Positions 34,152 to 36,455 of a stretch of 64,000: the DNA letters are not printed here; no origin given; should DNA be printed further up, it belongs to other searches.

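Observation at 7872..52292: Three full-length paralogs of an unnamed ~643-668 aa transglutaminase-core + Asp-box protein within 45 kb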

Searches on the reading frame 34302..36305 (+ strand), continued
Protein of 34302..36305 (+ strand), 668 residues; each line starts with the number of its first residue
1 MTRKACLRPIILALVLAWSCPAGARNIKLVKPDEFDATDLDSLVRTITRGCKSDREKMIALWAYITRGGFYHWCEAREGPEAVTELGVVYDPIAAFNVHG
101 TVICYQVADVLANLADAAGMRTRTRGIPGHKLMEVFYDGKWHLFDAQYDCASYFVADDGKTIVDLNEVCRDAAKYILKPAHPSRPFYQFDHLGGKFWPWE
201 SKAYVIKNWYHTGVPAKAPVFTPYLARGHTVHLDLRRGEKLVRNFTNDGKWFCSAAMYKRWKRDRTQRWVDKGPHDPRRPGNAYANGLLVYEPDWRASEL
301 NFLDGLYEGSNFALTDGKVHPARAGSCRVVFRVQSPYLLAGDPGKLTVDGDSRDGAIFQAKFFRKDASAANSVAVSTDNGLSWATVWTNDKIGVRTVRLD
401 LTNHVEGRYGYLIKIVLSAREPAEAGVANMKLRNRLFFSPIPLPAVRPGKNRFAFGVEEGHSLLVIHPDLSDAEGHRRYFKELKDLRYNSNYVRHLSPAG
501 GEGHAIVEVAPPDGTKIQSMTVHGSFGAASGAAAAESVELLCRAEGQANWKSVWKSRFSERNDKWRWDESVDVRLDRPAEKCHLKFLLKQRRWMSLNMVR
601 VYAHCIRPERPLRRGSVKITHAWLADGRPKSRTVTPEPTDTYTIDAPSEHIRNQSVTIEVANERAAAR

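Call 34: find_related_loci(query=A2, collection=genome_contigs, flank=8000)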
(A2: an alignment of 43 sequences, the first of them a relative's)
Query A2 (668 aa) in genome_contigs; peptide patterns used: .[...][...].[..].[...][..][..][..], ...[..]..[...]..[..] (x = any residue, [..] = any of these).
27 stretches matched a pattern; 15 encode a relative of the query (tblastn E <= 1e-3); 15 distinct loci.
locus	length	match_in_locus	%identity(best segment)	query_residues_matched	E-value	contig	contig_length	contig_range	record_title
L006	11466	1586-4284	63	6-664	0e+0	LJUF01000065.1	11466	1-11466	MAG: Phycisphaerae bacterium SM23_33 WORSMTZ_13974, whole genome shotgun sequence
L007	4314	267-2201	61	22-664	0e+0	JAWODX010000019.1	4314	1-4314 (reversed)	MAG: Planctomycetota bacterium isolate BLK5-2.bin.71 k191_1156, whole genome shotgun sequence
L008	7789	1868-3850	58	10-665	0e+0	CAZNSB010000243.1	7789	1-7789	MAG TPA_asm: uncultured Planctomycetaceae bacterium isolate SRP068000_co1_132 genome assembly, contig: NODE_19484_length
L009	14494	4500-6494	58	1-664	0e+0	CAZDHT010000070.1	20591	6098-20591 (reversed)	MAG TPA_asm: uncultured Planctomycetota bacterium isolate binchicken_co89_634 genome assembly, contig: NODE_4495_length_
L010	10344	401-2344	55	21-664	0e+0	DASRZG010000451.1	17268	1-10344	MAG TPA_asm: Phycisphaerae bacterium isolate SMAG_U14157 k141_4015630, whole genome shotgun sequence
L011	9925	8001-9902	51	1-637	0e+0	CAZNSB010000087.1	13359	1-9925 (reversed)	MAG TPA_asm: uncultured Planctomycetaceae bacterium isolate SRP068000_co1_132 genome assembly, contig: NODE_7875_length_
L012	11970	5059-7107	47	4-665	0e+0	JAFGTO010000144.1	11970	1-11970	MAG: Candidatus Glassbacteria bacterium isolate Zod_Metabat.976 k87_2204746, whole genome shotgun sequence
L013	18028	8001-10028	46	10-665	0e+0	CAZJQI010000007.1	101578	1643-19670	MAG TPA_asm: uncultured Gemmatimonadales bacterium isolate SRP068000_co1_608 genome assembly, contig: NODE_113_length_10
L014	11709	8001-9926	48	19-667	0e+0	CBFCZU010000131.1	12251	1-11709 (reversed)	MAG TPA_asm: uncultured Planctomycetales bacterium isolate SRR26215681_concoct_196 genome assembly, contig: ERZ25073475.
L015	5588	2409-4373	46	10-664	0e+0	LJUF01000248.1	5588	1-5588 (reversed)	MAG: Phycisphaerae bacterium SM23_33 WORSMTZ_50018, whole genome shotgun sequence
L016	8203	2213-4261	44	1-662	0e+0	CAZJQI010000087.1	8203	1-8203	MAG TPA_asm: uncultured Gemmatimonadales bacterium isolate SRP068000_co1_608 genome assembly, contig: NODE_17869_length_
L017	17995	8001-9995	61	1-664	0e+0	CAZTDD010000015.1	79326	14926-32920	MAG TPA_asm: uncultured bacterium isolate SRP141376_co1_272 genome assembly, contig: NODE_804_length_79326_cov_8.800772,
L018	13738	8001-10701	63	21-664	0e+0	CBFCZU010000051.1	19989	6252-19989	MAG TPA_asm: uncultured Planctomycetales bacterium isolate SRR26215681_concoct_196 genome assembly, contig: ERZ25073475.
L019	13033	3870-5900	42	7-662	0e+0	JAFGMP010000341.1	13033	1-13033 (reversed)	MAG: Candidatus Latescibacterota bacterium isolate Zod_Metabat.481 k87_7042200, whole genome shotgun sequence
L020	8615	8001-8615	57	1-205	8e-71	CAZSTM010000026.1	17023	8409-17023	MAG TPA_asm: uncultured Gemmatimonadales bacterium isolate SRP214966_co2_433 genome assembly, contig: NODE_5053_length_1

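Call 44: search_protein_families(library=pfam, proteins=[L015:1240-2376:+, L006:722-2263:+, L008:51-1556:+, L005:12031-14808:+, L006:4425-7115:+, L012:7190-9808:+, L013:10094-12733:+, L004:6427-8088:-], max_evalue=0.1)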
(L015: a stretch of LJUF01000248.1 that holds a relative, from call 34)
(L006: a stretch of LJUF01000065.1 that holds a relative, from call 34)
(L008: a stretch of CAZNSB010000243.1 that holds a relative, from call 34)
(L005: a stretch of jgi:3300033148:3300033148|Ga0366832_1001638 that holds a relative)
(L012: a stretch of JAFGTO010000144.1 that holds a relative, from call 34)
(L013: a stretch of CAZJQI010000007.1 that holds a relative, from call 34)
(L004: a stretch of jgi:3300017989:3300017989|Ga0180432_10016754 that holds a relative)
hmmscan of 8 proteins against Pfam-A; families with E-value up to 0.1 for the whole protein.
L015:1240-2376:+ (379 aa): 0 families

L006:722-2263:+ (514 aa): 1 family
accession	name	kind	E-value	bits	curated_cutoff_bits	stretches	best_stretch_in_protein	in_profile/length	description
PF01841.26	Transglut_core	-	0.0022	18.7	23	1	55-148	2-107/108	Transglutaminase-like superfamily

L008:51-1556:+ (502 aa): 1 family
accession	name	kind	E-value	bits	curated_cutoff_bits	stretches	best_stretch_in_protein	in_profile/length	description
PF01841.26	Transglut_core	-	0.00076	20.2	23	1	46-140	2-108/108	Transglutaminase-like superfamily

L005:12031-14808:+ (926 aa): 2 families
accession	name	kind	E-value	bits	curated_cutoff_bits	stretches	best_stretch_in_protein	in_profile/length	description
PF07940.18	Hepar_II_III_C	-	4.2e-08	33.4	24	1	411-490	10-89/237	Heparinase II/III-like, C-terminal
PF00404.24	Dockerin_1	-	0.019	15.6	22.9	0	836-881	1-51/57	Dockerin type I domain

L006:4425-7115:+ (897 aa): 2 families
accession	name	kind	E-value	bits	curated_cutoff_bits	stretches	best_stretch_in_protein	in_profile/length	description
PF07940.18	Hepar_II_III_C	-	4.2e-09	36.7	24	1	396-524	11-104/237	Heparinase II/III-like, C-terminal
PF07589.16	PEP-CTERM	-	4.7e-05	23.7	20.7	1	873-895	1-24/24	PEP-CTERM motif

L012:7190-9808:+ (873 aa): 2 families
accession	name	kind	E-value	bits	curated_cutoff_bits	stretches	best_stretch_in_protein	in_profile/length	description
PF19501.5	PcRGLX_1st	-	2e-09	37.6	22.1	1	37-88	13-64/83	PcRGLX-like N-terminal RIFT barrel domain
PF21345.3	PcRGLX_2nd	-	0.00087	18.8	23.5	1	120-243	2-121/360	PcRGLX-like protein central beta sandwich domain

L013:10094-12733:+ (880 aa): 3 families
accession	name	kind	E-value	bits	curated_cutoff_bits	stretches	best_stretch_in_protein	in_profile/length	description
PF19501.5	PcRGLX_1st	-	4.4e-08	33.3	22.1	1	38-91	10-64/83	PcRGLX-like N-terminal RIFT barrel domain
PF21345.3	PcRGLX_2nd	-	4.1e-07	29.8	23.5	1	184-248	57-122/360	PcRGLX-like protein central beta sandwich domain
PF20009.4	GEVED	-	0.05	14.9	24.4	0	154-175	4-25/78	GEVED domain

L004:6427-8088:- (554 aa): 3 families
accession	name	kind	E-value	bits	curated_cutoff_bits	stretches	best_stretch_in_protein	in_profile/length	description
PF00404.24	Dockerin_1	-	2e-07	31.5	22.9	1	467-517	1-55/57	Dockerin type I domain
PF07589.16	PEP-CTERM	-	0.00013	22.3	20.7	1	528-550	1-24/24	PEP-CTERM motif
PF13499.12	EF-hand_7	-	0.0029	18.4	30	0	319-357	12-50/67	EF-hand domain pair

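Call 60: find_related_loci(query=A2, collection=metagenome_contigs, flank=8000)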
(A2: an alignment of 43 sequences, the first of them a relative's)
Query A2 (668 aa) in metagenome_contigs; peptide patterns used: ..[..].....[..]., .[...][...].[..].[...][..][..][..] (x = any residue, [..] = any of these).
482 stretches matched a pattern; 397 encode a relative of the query (tblastn E <= 1e-3); the best 80 are kept; 80 distinct loci.
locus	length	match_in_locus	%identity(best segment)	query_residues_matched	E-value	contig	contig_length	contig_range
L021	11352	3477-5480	93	1-668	0e+0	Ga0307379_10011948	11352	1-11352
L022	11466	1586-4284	63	6-664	0e+0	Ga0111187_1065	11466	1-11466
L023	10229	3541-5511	61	7-663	0e+0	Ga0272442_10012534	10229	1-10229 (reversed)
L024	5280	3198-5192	58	1-664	0e+0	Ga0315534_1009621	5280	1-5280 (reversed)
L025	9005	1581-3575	58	1-664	0e+0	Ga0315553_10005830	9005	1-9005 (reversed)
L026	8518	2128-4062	59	21-663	0e+0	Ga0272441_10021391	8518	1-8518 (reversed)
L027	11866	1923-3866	55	21-664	0e+0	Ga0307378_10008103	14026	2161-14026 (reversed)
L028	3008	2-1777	60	67-665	0e+0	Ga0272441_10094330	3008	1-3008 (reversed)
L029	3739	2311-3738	69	11-489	0e+0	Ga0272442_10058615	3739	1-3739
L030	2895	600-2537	52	16-664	0e+0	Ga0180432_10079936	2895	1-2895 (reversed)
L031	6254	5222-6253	93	1-344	0e+0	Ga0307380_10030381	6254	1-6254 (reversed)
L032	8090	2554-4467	51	25-663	0e+0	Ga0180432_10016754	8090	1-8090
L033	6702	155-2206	47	1-665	0e+0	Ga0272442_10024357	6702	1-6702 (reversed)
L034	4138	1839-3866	46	10-665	0e+0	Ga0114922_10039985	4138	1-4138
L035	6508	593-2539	49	7-663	0e+0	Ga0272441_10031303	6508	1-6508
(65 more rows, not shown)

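Call 61: search_protein_representatives(alignment_id=A2)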
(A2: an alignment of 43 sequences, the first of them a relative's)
Query: 43 sequences, 667 profile positions. Proteins with E-value up to 0.001 (for the whole library): 2934; up to 1e-10: 1398; up to 1e-30: 357. The best 150 are listed.
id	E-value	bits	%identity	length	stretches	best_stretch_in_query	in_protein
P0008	0.0e+00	1072.0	-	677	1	6-664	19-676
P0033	0.0e+00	1024.6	-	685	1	4-665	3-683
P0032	5.5e-282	953.3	-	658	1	3-665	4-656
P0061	6.2e-149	513.6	-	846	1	16-660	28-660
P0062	5.2e-137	474.2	-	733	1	26-663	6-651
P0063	9.4e-135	466.8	-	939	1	6-664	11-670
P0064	4.8e-131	454.5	-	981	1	20-663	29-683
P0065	5.6e-128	444.4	-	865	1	10-664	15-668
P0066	1.7e-125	436.1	-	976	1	23-663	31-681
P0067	1.7e-117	409.7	-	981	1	7-661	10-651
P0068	1.3e-116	406.8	-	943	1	23-663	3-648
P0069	2.9e-109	382.5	-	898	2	6-651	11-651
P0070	3.3e-108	379.0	-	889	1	5-662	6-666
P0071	1.6e-105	370.2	-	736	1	24-659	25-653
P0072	1.7e-105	370.1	-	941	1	5-651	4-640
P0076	6.8e-94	331.7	-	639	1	7-659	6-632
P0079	6.3e-93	328.5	-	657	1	8-664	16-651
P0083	1.2e-85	304.5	-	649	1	9-662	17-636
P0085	3.6e-84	299.6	-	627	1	11-661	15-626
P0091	6.6e-82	292.1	-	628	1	10-659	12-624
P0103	1.8e-76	274.1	-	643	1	8-661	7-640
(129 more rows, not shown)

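Call 63: search_protein_families(library=pfam, alignment_id=A5, max_evalue=0.001)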
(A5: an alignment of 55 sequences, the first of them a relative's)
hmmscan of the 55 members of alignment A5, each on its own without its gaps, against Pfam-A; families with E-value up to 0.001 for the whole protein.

A. member 1, P0061 (846 aa): 1 family
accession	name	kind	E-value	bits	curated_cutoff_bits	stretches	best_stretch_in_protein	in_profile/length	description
PF13646.12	HEAT_2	-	4.2e-09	37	27.7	1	765-841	11-87/88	HEAT repeats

B. families by the number of members that match (of 55 scanned): 31 families (the first 25 are shown)
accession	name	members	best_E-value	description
PF00754.31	F5_F8_type_C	9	3.2e-25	F5/8 type C domain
PF13646.12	HEAT_2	7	1.6e-22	HEAT repeats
PF02012.26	BNR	3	9.8e-05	BNR/Asp-box repeat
PF03422.21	CBM_6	2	4.2e-45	Carbohydrate binding module (family 6)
PF17957.7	Big_7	2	9.6e-25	Bacterial Ig domain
PF18099.7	CBM_35_2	2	7.8e-24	Carbohydrate binding module (family 35)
PF22633.2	F5_F8_type_C_2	2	1.8e-21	NedA-like, galactose-binding domain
PF13472.12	Lipase_GDSL_2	2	2e-17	GDSL-like Lipase/Acylhydrolase family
PF00041.27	fn3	2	1.4e-15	Fibronectin type III domain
PF18911.6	PKD_4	2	2.3e-12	PKD domain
PF00657.28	Lipase_GDSL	2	5.9e-12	GDSL-like Lipase/Acylhydrolase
PF00801.26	PKD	2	9.3e-11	PKD domain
PF00404.24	Dockerin_1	2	4.8e-09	Dockerin type I domain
PF18962.6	Por_Secre_tail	2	1.4e-08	Secretion system C-terminal sorting domain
PF13229.12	Beta_helix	2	6.3e-08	Right handed beta helix region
PF01841.26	Transglut_core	2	7.1e-06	Transglutaminase-like superfamily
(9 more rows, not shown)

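Call 69: search_protein_families(library=pfam, alignment_id=A6, max_evalue=0.0001)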
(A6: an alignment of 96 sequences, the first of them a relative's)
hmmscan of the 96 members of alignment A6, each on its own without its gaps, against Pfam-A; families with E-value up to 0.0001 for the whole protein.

A. member 1, L001:1471-4428:+ (986 aa): 2 families
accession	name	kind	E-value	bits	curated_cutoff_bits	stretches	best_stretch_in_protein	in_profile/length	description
PF13229.12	Beta_helix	-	1.5e-09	38.1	25.9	0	408-481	18-82/158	Right handed beta helix region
PF00404.24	Dockerin_1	-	5.7e-06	26.9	22.9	1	36-84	2-50/57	Dockerin type I domain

B. families by the number of members that match (of 96 scanned): 79 families (the first 25 are shown)
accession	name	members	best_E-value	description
PF13229.12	Beta_helix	4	7.1e-12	Right handed beta helix region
PF19501.5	PcRGLX_1st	4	2e-09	PcRGLX-like N-terminal RIFT barrel domain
PF01408.29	GFO_IDH_MocA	3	8.5e-18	Oxidoreductase family, NAD-binding Rossmann fold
PF21345.3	PcRGLX_2nd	3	1e-09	PcRGLX-like protein central beta sandwich domain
PF00404.24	Dockerin_1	3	2e-07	Dockerin type I domain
PF00012.26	HSP70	2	1.7e-260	Hsp70 protein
PF02548.21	Pantoate_transf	2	3.5e-105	Ketopantoate hydroxymethyltransferase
PF17167.11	Glyco_hydro_94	2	3.9e-90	Glycosyl hydrolase 94 superfamily, catalytic domain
PF00069.31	Pkinase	2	1.2e-48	Protein kinase domain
PF00557.29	Peptidase_M24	2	5.4e-45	Metallopeptidase family M24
PF01170.24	UPF0020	2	6.8e-44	RMKL-like, methyltransferase domain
PF06165.18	GH94_b-supersand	2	8.2e-42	Glycosyl hydrolase 94, supersandwich domain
PF00625.27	Guanylate_kin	2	2.7e-41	Guanylate kinase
PF03781.23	FGE-sulfatase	2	5.6e-41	Sulfatase-modifying factor enzyme 1-like domain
PF02441.25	Flavoprotein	2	3.3e-29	Flavoprotein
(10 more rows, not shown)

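Call 74: list_cluster_members(proteins=[P0061, P0063, P0064, P0070, P0076, P0079, P0083, P0085, P0091, P0103])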
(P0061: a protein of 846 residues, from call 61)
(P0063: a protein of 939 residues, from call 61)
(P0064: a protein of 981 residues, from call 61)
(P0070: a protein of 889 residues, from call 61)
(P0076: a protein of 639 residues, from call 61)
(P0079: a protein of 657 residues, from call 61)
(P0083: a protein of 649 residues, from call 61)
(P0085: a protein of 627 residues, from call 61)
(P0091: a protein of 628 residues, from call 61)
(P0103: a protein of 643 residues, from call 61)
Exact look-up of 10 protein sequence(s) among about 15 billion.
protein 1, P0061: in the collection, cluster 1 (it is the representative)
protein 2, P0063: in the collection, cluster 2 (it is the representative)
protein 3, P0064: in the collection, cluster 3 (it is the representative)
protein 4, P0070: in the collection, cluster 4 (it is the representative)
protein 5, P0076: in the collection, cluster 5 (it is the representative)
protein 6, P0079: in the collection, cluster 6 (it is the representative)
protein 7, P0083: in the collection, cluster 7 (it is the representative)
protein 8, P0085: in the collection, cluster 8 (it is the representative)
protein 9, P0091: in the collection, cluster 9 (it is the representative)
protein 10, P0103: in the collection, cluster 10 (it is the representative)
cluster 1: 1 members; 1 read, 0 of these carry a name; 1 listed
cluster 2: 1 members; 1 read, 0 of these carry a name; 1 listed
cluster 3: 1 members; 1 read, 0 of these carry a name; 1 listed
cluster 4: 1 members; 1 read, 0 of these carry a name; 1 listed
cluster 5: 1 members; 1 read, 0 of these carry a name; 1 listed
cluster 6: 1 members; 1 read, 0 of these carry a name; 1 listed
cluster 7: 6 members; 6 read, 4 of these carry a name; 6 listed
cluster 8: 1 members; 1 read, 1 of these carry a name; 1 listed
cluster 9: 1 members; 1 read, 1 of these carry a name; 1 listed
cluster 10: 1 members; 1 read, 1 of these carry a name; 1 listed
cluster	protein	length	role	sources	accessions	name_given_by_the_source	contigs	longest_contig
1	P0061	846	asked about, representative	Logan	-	-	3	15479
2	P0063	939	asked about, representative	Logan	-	-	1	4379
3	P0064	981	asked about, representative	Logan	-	-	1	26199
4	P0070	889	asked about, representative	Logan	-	-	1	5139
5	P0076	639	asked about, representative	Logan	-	-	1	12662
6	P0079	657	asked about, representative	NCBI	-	-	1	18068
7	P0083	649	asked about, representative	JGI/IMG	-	hypothetical protein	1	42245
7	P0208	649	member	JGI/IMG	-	hypothetical protein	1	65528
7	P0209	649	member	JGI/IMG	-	hypothetical protein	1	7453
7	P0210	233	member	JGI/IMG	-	hypothetical protein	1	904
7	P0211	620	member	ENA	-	-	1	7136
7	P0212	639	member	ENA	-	-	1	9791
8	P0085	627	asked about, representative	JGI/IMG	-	hypothetical protein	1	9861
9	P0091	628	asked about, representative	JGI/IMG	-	hypothetical protein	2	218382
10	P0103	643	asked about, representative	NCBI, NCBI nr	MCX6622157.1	MAG: hypothetical protein NTY38_14035 [Acidobacteria bacterium] | hypothetical protein [Acidobacteriota bacterium]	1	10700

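Call 76: search_protein_families(library=pfam, alignment_id=A7, max_evalue=0.0001)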
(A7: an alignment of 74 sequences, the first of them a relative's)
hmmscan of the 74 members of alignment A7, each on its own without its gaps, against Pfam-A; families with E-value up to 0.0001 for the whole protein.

A. member 1, L046:2506-2955:+ (150 aa): 0 families

B. families by the number of members that match (of 74 scanned): 62 families (the first 25 are shown)
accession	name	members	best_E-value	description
PF07690.21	MFS_1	3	9.7e-15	Major Facilitator Superfamily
PF13229.12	Beta_helix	3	1.3e-09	Right handed beta helix region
PF00884.28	Sulfatase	2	2.4e-43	Sulfatase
PF13378.12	MR_MLE_C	2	9.6e-31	Enolase C-terminal domain-like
PF02585.22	PIG-L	2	1.6e-26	GlcNAc-PI de-N-acetylase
PF01663.27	Phosphodiest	2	1e-15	Type I phosphodiesterase / nucleotide pyrophosphatase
PF18962.6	Por_Secre_tail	2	2.6e-10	Secretion system C-terminal sorting domain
PF16347.10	SGSH_C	2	2.1e-08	N-sulphoglucosamine sulphohydrolase, C-terminal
PF10142.15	PhoPQ_related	1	4.7e-102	PhoPQ-activated pathogenicity-related protein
PF00749.27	tRNA-synt_1c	1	5.3e-72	tRNA synthetases class I (E and Q), catalytic domain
PF13561.12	adh_short_C2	1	6.9e-62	Enoyl-(Acyl carrier protein) reductase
PF00106.31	adh_short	1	1.3e-55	short chain dehydrogenase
PF02633.19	Creatininase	1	1.3e-53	Creatinine amidohydrolase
PF03169.20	OPT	1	9.8e-51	OPT oligopeptide transporter protein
PF00160.26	Pro_isomerase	1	2.8e-48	Cyclophilin type peptidyl-prolyl cis-trans isomerase/CLD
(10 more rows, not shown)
